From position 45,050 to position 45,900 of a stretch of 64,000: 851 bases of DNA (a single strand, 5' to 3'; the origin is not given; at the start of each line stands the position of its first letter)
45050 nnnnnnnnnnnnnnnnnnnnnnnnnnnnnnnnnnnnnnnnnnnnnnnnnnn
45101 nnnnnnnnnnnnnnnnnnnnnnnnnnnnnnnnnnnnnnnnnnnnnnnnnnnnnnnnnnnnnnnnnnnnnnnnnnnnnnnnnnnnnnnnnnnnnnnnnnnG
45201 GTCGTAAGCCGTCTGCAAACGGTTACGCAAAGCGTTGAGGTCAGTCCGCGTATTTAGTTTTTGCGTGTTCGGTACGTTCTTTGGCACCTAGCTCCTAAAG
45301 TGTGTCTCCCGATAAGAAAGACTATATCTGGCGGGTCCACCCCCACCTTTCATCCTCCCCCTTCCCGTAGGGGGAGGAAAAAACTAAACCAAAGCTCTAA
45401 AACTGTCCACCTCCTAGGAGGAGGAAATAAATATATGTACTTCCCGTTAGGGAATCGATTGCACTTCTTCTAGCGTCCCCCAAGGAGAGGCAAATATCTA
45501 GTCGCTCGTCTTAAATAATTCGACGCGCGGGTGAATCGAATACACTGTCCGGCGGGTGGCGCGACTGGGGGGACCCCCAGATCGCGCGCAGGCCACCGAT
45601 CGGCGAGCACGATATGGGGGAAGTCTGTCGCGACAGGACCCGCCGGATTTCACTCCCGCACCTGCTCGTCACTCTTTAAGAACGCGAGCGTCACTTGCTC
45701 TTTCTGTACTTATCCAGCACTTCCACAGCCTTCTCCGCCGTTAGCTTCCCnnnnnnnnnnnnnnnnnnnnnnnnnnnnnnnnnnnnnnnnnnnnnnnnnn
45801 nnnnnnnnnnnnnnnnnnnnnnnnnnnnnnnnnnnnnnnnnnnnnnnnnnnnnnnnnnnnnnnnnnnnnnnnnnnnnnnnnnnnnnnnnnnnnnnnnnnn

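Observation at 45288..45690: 400-bp spacer inside the fdh operon containing a G5/C5 hairpin, a 12-bp palindrome with a perfect RBS and a 12-codon ORF, and TIR-bounded repeat copy A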

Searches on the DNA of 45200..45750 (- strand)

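Call 12: search_rna_families(source=window, start=45200, end=45750, threshold=evalue, max_evalue=10, show_alignments=2)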
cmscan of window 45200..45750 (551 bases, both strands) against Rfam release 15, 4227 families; matches with E-value up to 10: 8.
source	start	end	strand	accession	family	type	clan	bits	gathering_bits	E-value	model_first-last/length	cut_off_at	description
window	45551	45597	-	RF03810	mir-8932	Gene; miRNA;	-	19.7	50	1.7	1-76/76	no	mir-8932 microRNA precursor family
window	45384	45507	-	RF02193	TCL6_3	Gene; lncRNA;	-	15.7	40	0.6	1-139/139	no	T-cell leukemia/lymphoma 6 conserved region 3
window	45412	45486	-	RF04296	mir-485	Gene; miRNA;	CL00149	14.5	70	5.1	1-73/73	no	mir-485 microRNA precursor family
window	45349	45427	-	RF03520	mir-3059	Gene; miRNA;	-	14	88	9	1-59/59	no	mir-3059 microRNA precursor family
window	45464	45504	-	RF01381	HIV-1_SL3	Cis-reg;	-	12.8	33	7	1-23/23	no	HIV-1 stem-loop 3 Psi packaging signal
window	45352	45427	-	RF01762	whalefall-1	Gene; sRNA;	-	12.1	37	4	1-56/56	no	Whalefall-1 RNA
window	45345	45384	+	RF01747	msiK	Cis-reg;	-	11.3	33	8.4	1-60/60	no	msiK RNA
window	45601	45645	-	RF00223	IRES_Bip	Cis-reg; IRES;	-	8.1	40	3.1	64-110/263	no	bip internal ribosome entry site (IRES)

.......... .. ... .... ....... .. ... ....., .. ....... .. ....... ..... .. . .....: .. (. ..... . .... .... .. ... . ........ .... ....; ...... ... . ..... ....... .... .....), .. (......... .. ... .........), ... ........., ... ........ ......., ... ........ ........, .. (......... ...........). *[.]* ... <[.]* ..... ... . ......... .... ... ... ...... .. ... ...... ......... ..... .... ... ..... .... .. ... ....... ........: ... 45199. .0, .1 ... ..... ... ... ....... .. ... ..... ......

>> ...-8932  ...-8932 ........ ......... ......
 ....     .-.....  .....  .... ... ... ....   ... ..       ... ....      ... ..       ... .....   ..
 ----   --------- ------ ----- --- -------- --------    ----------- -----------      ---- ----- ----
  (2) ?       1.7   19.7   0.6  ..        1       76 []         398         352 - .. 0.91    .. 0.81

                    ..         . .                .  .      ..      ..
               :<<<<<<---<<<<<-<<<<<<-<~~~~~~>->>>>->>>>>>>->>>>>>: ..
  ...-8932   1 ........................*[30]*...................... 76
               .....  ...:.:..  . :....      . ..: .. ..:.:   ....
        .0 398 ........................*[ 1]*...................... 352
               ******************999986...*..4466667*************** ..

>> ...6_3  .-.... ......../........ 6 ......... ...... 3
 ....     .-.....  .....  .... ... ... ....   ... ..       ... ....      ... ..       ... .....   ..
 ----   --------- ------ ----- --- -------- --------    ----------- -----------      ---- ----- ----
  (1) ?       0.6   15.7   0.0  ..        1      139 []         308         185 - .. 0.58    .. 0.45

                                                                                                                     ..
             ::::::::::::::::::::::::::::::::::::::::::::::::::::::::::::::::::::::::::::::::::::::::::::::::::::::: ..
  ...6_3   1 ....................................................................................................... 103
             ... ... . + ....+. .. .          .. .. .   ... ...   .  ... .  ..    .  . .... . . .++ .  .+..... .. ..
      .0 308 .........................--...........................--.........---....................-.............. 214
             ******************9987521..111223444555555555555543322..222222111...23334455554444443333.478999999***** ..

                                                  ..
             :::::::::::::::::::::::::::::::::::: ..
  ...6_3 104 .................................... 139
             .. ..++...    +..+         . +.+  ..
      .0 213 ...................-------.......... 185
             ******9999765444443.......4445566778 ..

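Call 45: search_dna_similar(query=window:45288-45690:-, collection=plasmids, mode=distant, max_evalue=0.01)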
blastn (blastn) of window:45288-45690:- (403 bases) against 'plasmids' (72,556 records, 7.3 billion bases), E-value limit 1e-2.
No match.

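Call 46: search_dna_similar(query=window:45288-45690:-, collection=phages, mode=distant, max_evalue=0.01)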
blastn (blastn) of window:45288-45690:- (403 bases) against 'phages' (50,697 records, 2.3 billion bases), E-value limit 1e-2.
No match.

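Call 49: search_rna_families(sources=[L021, L028, L035, L043, L053, L063, L065, L067, L073, L074, L086, L088, L103, L108, L131], threshold=gathering, show_alignments=1)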
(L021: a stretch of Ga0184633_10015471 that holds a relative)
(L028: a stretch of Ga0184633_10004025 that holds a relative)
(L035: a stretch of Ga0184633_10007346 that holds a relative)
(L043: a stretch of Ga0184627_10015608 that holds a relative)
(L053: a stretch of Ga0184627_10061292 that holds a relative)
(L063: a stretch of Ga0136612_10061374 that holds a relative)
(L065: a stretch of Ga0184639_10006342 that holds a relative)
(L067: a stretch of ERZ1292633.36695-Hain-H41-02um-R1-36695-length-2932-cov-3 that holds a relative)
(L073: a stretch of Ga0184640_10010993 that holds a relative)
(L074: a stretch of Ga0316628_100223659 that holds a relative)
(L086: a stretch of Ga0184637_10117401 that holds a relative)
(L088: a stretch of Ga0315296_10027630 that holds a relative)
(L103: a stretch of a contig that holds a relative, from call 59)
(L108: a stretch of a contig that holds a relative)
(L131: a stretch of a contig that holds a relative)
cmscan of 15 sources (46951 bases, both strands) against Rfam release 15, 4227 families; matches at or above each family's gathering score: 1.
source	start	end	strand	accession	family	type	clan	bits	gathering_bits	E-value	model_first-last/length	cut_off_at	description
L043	3558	3648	-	RF01852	tRNA-Sec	Gene; tRNA;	CL00001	75.1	47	9.9e-14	1-91/91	no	Selenocysteine transfer RNA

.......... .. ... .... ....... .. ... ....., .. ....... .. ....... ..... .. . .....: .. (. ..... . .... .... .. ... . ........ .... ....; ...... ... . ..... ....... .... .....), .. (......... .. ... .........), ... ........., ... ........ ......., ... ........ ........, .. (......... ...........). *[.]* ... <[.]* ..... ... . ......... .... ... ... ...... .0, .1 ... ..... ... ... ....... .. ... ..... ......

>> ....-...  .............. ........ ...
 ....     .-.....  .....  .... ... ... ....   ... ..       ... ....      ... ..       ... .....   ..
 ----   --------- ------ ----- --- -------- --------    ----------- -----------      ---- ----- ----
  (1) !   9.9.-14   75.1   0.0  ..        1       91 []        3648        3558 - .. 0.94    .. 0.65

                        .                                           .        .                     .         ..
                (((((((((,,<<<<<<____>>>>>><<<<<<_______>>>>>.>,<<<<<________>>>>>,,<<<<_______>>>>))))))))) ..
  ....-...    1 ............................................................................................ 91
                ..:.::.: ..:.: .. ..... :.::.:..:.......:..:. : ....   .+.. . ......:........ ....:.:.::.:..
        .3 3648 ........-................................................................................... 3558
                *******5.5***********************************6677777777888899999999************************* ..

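Call 58: build_rna_model(alignment_id=A3)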
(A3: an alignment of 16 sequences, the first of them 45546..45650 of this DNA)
Model R1 built from alignment A3 (16 sequences, 166 columns); structure: RNAalifold consensus.
model positions 120; base pairs 30; branch points 1; effective number of sequences 1.46; information 0.591 bits per position. Calibrated on 0.2 Mb of random sequence (short: E-values are rough).
structure used (alignment columns):
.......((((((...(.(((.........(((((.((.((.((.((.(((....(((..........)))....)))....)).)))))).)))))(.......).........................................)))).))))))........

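Call 59: search_with_rna_model(model_id=R1, sources=[window, L002, L005, L007, L008, L009, L010, L011, L013, L014, L015, L016, L017, L018, L019, L020, L021, L022, L023, L024, L025, L026, L027, L028, L029, L030, L031, L032, L033, L034, L035, L036, L037, L038, L039, L040, L041, L042, L043, L044, L045, L046, L047, L048, L049, L050, L051, L052, L053, L054, L055, L056, L057, L058, L059, L060, L061, L062, L063, L064, L065, L066, L067, L068, L069, L070, L071, L072, L073, L074, L075, L076, L077, L078, L079, L080, L081, L082, L083, L084, L085, L086, L087, L088, L089, L090, L091, L092, L093, L094, L095, L096, L097, L098, L099, L100, L101, L102, L103, L104], max_evalue=1)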
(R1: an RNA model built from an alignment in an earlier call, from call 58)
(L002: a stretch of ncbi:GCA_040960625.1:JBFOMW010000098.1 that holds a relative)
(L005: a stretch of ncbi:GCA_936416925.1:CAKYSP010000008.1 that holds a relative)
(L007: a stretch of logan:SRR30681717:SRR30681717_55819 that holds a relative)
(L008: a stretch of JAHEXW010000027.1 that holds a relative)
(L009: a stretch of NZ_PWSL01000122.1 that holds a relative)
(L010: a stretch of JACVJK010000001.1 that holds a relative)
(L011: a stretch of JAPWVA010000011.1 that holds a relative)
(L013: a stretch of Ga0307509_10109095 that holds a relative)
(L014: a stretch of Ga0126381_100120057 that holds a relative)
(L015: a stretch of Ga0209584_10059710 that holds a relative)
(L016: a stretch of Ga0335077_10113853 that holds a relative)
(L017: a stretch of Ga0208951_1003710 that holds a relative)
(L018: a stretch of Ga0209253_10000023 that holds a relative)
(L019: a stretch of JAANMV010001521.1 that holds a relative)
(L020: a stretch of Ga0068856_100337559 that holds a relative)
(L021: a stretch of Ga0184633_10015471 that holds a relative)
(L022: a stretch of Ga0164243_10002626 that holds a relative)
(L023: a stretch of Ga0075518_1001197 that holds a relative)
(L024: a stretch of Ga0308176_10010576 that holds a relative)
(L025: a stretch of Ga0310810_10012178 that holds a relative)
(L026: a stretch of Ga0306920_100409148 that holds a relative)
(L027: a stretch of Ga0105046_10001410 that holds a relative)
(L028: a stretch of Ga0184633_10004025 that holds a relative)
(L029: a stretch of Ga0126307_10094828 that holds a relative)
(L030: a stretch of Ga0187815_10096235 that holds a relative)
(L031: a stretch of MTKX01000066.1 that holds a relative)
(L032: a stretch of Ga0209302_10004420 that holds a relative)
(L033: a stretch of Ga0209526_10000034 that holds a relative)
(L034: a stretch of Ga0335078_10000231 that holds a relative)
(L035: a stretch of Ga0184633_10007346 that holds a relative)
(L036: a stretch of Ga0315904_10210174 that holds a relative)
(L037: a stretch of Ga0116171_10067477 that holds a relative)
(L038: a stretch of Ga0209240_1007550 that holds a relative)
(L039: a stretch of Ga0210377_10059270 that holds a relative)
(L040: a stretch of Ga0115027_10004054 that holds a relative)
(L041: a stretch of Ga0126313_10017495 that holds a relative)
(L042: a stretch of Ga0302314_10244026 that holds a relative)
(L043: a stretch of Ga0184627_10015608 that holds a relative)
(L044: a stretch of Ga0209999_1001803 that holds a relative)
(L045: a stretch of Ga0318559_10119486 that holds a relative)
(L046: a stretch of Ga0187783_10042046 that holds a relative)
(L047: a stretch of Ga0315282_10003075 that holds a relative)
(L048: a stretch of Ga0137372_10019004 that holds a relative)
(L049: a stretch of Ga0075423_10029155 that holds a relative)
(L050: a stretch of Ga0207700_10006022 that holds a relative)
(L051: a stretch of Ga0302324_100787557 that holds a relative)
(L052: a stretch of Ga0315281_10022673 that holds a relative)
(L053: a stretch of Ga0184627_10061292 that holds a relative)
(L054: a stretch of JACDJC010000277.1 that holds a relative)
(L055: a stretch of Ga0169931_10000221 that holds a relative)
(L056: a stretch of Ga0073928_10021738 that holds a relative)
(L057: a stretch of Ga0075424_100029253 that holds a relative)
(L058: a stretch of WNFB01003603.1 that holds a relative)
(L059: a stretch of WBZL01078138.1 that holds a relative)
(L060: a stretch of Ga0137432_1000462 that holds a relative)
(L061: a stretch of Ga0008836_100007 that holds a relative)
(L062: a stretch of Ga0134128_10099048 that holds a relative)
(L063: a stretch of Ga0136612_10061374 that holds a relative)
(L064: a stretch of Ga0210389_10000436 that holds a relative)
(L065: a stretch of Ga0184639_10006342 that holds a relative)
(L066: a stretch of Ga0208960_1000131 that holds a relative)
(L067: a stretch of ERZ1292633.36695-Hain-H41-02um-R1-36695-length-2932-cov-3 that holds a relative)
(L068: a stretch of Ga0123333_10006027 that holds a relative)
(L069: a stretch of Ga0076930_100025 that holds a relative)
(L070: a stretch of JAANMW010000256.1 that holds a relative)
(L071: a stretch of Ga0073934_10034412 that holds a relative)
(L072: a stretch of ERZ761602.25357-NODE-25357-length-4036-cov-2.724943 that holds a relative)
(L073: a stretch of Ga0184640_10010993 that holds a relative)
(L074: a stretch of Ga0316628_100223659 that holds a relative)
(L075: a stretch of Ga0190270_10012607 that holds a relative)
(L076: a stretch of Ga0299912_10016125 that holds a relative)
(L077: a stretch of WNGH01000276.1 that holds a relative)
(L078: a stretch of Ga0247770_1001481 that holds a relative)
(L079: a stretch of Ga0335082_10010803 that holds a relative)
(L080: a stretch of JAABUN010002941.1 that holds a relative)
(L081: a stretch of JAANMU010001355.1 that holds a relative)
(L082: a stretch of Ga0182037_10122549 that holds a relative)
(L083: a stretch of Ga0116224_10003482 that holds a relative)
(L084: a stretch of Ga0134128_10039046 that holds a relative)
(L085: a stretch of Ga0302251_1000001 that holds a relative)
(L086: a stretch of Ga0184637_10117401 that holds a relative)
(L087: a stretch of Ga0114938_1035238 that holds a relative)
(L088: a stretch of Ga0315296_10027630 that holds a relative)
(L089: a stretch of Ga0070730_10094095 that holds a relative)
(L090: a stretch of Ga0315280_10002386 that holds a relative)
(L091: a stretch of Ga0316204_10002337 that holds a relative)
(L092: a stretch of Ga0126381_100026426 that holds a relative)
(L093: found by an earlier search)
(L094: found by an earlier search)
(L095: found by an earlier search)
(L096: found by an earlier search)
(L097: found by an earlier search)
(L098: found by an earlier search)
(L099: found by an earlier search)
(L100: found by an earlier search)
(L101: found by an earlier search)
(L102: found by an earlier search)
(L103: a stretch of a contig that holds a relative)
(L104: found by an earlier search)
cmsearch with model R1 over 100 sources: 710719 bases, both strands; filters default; matches with E-value up to 1: 16.
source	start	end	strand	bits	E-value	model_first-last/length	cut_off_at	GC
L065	2843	2962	-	136.8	4e-24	1-120/120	no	0.75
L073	2879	2998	+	134.2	1.3e-23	1-120/120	no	0.76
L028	5039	5158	+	129.1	1.3e-22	1-120/120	no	0.77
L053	2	119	+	124.8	9.8e-22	3-120/120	no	0.77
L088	609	728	+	123.6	1.7e-21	1-120/120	no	0.78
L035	4813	4932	-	122.5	2.8e-21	1-120/120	no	0.79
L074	1989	2108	+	119.3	1.2e-20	1-120/120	no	0.8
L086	392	510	-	115.6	6.6e-20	1-120/120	no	0.77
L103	14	134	-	110.6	6.4e-19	1-120/120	no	0.78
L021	2950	3108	-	105.7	5.9e-18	1-120/120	no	0.76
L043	1746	1904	+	103.7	1.5e-17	1-120/120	no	0.77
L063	1510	1628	+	93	2e-15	1-120/120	no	0.76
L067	566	662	-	71.8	3.2e-11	1-120/120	no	0.78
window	45546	45650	-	67.7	2e-10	1-120/120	no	0.7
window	46916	47016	-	61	4.4e-09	1-120/120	no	0.7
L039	1345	1469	+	19.4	0.78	1-120/120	no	0.67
